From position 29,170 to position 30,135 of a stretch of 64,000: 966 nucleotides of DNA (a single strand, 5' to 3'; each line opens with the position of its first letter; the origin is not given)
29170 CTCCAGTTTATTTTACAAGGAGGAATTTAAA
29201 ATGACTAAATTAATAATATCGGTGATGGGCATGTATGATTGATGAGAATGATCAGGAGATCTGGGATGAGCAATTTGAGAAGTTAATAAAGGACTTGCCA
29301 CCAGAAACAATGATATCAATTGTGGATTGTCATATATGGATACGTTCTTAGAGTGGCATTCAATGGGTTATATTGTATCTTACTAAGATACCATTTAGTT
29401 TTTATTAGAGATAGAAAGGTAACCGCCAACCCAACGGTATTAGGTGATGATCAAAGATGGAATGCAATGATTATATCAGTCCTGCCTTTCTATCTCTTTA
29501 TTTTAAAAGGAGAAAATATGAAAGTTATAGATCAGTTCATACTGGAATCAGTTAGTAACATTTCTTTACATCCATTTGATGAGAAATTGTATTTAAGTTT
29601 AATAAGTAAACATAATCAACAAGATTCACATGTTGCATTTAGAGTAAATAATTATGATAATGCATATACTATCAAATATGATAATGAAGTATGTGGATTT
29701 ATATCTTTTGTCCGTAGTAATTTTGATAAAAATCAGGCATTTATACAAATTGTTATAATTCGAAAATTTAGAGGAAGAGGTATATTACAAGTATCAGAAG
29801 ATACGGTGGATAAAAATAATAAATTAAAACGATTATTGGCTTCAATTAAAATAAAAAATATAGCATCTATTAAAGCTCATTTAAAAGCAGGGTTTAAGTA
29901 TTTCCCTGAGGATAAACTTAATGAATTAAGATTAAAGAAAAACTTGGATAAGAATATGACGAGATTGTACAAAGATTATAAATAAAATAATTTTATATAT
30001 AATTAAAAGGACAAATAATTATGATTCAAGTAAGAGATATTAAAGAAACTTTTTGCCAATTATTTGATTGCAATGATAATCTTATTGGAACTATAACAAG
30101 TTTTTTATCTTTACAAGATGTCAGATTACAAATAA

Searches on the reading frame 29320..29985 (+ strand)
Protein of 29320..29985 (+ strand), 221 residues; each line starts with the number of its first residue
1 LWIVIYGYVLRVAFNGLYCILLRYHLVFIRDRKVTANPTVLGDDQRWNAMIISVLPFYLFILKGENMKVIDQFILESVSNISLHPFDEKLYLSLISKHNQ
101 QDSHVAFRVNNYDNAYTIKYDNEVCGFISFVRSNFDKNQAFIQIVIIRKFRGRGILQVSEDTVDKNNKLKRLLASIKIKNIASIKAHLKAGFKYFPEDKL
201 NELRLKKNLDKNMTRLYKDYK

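Call 113: search_protein_families(library=pfam, proteins=[window:29320-29985:+], max_evalue=0.001)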
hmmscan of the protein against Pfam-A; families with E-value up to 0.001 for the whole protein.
window:29320-29985:+ (221 aa): 2 families
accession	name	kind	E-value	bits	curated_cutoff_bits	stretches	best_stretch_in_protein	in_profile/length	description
PF00583.31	Acetyltransf_1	-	1.7e-05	25.5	20.7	1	111-192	31-116/116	Acetyltransferase (GNAT) family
PF13302.13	Acetyltransf_3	-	1.9e-05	25.8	25.4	1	110-193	48-138/138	Acetyltransferase (GNAT) domain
